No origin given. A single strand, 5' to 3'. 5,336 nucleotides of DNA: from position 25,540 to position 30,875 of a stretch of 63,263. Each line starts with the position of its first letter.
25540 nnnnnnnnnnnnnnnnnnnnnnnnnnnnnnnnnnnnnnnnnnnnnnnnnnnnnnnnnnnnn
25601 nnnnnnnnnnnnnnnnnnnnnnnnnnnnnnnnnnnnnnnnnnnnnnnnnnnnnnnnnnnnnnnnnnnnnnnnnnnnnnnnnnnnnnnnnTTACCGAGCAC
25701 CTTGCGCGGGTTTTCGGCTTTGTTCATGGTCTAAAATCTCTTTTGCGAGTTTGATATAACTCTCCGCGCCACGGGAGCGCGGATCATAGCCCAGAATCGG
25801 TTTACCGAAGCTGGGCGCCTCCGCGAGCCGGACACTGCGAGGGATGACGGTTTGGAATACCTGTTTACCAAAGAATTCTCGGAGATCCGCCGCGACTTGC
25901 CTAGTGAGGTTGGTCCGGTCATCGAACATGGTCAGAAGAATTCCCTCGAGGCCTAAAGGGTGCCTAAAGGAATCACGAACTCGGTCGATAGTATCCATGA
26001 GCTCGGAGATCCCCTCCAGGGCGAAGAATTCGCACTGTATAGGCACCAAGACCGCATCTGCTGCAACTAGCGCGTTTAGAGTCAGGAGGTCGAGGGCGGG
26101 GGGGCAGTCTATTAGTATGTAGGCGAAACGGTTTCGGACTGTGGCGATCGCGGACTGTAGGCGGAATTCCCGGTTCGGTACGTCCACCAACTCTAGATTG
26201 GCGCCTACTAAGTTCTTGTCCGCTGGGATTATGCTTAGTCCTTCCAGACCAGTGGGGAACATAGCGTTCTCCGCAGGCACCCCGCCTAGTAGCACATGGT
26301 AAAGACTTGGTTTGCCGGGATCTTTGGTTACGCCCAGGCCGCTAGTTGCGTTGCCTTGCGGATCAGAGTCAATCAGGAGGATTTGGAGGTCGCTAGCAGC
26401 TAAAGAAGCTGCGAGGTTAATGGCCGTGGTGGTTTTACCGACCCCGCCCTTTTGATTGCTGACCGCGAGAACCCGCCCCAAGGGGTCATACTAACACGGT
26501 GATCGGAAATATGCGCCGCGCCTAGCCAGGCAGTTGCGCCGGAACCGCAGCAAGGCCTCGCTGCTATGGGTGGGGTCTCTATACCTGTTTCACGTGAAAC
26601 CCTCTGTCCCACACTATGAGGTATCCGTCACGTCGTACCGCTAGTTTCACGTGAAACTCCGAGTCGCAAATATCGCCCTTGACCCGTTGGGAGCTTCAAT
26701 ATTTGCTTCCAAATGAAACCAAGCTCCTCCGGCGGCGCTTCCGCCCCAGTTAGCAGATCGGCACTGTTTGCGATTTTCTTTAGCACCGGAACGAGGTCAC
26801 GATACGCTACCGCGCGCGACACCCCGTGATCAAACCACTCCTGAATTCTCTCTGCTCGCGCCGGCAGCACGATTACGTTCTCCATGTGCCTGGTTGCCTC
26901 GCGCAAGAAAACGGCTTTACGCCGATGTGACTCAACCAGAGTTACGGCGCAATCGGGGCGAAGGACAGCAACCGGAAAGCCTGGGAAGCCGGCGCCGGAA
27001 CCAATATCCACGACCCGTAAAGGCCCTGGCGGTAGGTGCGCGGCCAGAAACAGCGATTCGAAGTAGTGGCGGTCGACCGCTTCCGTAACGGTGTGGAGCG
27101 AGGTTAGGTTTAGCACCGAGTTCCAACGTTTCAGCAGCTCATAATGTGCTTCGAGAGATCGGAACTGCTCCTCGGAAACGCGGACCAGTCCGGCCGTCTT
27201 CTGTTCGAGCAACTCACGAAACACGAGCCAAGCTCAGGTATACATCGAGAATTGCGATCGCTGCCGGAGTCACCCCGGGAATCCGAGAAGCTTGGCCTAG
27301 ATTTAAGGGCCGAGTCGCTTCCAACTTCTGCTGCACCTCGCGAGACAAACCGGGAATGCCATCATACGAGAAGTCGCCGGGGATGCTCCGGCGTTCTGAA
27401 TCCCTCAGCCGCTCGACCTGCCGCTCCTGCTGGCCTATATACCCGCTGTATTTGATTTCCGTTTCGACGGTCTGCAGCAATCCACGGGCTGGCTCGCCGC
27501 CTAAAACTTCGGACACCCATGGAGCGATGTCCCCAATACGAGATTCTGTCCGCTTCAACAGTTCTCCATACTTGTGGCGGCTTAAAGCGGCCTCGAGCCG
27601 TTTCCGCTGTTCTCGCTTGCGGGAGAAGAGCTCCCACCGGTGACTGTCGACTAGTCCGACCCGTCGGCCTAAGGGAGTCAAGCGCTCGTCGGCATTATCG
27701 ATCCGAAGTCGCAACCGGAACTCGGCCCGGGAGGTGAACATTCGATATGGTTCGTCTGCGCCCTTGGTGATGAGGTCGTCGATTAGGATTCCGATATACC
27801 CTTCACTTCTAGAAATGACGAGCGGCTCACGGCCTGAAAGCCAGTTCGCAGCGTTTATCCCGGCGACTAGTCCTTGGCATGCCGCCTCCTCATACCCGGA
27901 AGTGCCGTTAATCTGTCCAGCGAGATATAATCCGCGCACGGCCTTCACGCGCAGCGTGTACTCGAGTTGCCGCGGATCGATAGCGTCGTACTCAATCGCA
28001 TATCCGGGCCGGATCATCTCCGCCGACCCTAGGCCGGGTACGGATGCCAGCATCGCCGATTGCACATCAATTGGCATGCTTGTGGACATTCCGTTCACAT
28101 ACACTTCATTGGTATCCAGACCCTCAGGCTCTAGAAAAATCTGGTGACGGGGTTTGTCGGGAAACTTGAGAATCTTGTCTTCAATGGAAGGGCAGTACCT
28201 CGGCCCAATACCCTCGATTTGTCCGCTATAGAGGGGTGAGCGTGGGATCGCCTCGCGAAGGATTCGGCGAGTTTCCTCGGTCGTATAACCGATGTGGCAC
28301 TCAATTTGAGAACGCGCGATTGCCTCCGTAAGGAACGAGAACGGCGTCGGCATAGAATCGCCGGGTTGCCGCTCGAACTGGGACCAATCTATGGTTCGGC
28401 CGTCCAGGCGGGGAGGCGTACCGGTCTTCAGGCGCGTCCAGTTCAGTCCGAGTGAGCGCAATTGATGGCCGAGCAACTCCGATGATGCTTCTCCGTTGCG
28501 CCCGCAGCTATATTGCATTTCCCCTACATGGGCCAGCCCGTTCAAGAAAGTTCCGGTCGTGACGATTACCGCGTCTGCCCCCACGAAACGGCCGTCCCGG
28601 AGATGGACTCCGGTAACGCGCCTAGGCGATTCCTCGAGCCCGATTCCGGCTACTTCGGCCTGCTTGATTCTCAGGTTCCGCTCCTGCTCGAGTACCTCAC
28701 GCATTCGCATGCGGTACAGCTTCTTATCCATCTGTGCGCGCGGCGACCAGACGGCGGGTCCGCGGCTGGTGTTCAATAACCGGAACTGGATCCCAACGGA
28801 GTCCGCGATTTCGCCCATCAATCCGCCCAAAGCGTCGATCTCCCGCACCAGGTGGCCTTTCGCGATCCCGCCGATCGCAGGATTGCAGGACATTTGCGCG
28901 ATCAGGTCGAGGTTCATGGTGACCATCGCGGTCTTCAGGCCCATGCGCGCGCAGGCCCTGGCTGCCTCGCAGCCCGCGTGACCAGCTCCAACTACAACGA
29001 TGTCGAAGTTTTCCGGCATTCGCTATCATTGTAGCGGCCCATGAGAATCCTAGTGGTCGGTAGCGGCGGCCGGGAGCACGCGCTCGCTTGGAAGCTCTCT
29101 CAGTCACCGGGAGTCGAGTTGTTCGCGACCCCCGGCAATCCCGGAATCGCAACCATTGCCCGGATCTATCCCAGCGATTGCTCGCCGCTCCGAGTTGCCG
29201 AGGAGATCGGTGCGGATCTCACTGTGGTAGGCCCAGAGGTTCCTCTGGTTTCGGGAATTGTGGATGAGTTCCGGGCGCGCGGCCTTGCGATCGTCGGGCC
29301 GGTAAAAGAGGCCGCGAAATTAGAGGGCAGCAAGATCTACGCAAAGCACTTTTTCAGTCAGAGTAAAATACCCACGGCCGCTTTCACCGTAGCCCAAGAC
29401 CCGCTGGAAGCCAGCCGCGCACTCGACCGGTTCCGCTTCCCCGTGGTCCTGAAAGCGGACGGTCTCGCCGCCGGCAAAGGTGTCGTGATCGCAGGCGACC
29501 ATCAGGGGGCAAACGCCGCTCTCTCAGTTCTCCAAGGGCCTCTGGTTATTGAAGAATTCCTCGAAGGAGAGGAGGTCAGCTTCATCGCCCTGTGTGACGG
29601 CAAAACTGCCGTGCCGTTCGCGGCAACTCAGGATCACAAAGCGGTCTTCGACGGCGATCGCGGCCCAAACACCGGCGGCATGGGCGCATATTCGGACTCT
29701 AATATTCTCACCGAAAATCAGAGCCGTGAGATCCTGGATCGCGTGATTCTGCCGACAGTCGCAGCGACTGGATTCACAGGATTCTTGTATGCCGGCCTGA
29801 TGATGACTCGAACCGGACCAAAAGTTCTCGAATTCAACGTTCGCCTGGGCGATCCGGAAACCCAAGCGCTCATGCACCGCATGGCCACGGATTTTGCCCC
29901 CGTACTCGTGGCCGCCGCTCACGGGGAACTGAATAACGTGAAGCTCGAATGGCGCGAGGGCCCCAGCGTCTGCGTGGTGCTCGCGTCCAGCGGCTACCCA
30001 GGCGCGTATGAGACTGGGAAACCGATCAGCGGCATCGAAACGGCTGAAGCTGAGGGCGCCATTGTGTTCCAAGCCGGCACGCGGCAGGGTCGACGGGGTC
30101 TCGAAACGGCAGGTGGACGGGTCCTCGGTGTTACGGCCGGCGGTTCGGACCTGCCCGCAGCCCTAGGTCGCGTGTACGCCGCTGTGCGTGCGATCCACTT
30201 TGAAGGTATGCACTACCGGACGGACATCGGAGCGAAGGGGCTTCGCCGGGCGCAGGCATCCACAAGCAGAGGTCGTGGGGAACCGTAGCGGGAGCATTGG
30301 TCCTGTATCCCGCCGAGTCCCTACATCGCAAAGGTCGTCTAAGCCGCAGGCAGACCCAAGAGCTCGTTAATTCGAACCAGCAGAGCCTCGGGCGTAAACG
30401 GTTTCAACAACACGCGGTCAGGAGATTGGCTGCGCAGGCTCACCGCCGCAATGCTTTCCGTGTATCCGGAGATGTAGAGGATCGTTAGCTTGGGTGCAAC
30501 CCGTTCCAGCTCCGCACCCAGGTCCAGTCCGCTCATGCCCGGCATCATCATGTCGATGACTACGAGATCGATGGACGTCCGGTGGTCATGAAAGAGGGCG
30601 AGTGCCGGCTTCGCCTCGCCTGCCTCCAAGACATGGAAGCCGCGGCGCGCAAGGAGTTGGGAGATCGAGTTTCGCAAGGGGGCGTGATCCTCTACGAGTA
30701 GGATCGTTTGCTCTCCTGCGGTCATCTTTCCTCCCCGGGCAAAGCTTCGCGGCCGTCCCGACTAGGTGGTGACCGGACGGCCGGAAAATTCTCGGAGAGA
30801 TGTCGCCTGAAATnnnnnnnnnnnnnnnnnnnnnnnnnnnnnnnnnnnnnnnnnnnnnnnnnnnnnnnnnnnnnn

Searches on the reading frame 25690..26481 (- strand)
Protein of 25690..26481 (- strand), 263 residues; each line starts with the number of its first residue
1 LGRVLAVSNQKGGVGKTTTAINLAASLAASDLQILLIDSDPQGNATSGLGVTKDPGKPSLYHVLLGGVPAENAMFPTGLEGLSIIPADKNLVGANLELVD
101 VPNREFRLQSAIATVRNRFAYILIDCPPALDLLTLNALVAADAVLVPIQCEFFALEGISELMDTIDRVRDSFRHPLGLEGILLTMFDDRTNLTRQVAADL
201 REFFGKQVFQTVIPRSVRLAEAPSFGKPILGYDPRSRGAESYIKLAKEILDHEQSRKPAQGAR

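Call 9: search_protein_families(library=pfam, proteins=[window:25690-26481:-])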
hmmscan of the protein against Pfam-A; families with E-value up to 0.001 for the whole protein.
window:25690-26481:- (263 aa): 7 families
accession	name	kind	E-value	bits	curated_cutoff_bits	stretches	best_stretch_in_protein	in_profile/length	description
PF13614.12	AAA_31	-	3.1e-59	200.3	27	1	3-174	2-173/177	AAA domain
PF01656.29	CbiA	-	1.6e-27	96.4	25.4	1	5-229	1-125/125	CobQ/CobB/MinD/ParA nucleotide binding domain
PF00142.24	Fer4_NifH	-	2.8e-10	40.6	25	1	10-47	7-44/271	4Fe-4S iron sulfur cluster binding proteins, NifH/frxC family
PF09140.17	MipZ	-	1.2e-09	38.3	20.7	1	4-41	2-39/262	ATPase MipZ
PF10609.15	ParA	-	1.5e-09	38.1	27.1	1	3-129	4-122/246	NUBPL iron-transfer P-loop NTPase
PF06564.18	CBP_BcsQ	-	1.6e-08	34.8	21.3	1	4-247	3-231/234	Cellulose biosynthesis protein BcsQ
PF02374.21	ArsA_ATPase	-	2.1e-05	24.3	24.3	1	11-43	9-41/305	Anion-transporting ATPase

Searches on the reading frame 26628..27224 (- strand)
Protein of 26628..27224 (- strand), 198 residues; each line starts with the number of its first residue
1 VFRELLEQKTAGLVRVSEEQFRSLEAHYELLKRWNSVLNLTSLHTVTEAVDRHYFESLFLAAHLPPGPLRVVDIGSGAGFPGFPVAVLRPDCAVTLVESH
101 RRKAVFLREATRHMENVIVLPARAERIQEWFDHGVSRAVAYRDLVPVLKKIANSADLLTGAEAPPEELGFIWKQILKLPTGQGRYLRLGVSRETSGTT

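Call 7: search_protein_families(library=pfam, proteins=[window:26628-27224:-])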
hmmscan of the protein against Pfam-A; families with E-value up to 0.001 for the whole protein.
window:26628-27224:- (198 aa): 2 families
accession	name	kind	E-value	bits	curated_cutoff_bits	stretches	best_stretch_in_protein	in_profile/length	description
PF02527.21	GidB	-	8.2e-30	104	27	1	22-141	3-126/184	rRNA small subunit methyltransferase G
PF05175.20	MTS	-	0.00074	19.6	23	0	57-113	20-76/170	Methyltransferase small domain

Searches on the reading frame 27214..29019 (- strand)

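Call 7: search_protein_families(library=pfam, proteins=[window:27214-29019:-])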
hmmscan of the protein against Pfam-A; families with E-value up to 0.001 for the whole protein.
window:27214-29019:- (601 aa): 7 families
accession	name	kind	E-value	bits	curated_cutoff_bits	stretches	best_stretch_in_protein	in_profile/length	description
PF01134.28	GIDA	-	1.3e-164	548.4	22.1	1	6-397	1-390/391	Glucose inhibited division protein A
PF13932.14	SAM_GIDA_C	-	6e-23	80.9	27.1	1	536-591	1-56/57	tRNA modifying enzyme MnmG/GidA C-terminal helical bundle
PF12831.13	FAD_oxidored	-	1.9e-08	34.5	27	1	6-179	1-167/416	FAD dependent oxidoreductase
PF21680.2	GIDA_C_1st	-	4.9e-06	27.6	24.7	1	468-532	10-96/96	tRNA modifying enzyme MnmG/GidA C-terminal helical domain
PF07992.20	Pyr_redox_2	-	6.1e-06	26.3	26.1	1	5-156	1-108/291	Pyridine nucleotide-disulphide oxidoreductase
PF01266.30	DAO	-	0.00019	21.5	27.9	0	6-36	1-31/353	FAD dependent oxidoreductase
PF00890.30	FAD_binding_2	-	0.0006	19.5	20.4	1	6-34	1-29/414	FAD binding domain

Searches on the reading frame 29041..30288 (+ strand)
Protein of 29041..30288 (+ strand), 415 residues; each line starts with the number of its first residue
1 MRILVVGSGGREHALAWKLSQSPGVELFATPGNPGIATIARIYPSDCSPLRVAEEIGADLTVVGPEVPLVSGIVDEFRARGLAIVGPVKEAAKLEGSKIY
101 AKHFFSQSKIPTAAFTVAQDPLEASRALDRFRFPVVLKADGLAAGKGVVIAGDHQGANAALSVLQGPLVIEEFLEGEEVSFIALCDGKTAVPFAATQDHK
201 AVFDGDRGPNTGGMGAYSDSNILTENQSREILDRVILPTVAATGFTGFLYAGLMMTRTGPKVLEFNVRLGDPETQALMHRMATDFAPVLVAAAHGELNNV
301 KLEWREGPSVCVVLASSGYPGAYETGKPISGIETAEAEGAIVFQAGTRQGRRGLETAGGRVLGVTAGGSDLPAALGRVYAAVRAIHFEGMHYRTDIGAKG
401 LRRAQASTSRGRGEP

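Call 7: search_protein_families(library=pfam, proteins=[window:29041-30288:+])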
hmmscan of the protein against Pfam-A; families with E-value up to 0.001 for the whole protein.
window:29041-30288:+ (415 aa): 7 families
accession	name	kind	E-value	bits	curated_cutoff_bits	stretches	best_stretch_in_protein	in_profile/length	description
PF01071.24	GARS_A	-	7.5e-58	196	27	1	96-274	1-194/194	Phosphoribosylglycinamide synthetase, ATP-grasp (A) domain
PF02844.21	GARS_N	-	3.8e-31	108.2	29.5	1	1-95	1-100/100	Phosphoribosylglycinamide synthetase, N domain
PF02843.22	GARS_C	-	7e-30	103.6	34.8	1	309-399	1-92/92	Phosphoribosylglycinamide synthetase, C domain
PF02222.28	ATP-grasp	-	2.1e-07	31.2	27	1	104-184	2-87/179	ATP-grasp domain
PF02655.19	ATP-grasp_3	-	4.2e-07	30.6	23.2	1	132-269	31-157/160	ATP-grasp domain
PF08443.16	RimK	-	6.7e-06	26.3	21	1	98-178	4-86/188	RimK-like ATP-grasp domain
PF13549.11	ATP-grasp_5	-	0.00068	19.5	27.6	0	100-140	14-54/221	ATP-grasp domain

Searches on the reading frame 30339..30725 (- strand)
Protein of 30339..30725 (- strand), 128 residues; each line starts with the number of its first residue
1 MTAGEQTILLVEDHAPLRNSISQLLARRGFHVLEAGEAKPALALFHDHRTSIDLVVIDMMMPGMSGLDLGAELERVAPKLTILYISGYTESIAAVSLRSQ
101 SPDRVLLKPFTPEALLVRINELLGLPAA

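Call 7: search_protein_families(library=pfam, proteins=[window:30339-30725:-])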
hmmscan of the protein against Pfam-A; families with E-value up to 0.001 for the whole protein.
window:30339-30725:- (128 aa): 1 family
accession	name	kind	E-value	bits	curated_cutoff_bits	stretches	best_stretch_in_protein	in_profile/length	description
PF00072.30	Response_reg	-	1.4e-21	77.2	30.2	1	8-119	1-110/111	Response regulator receiver domain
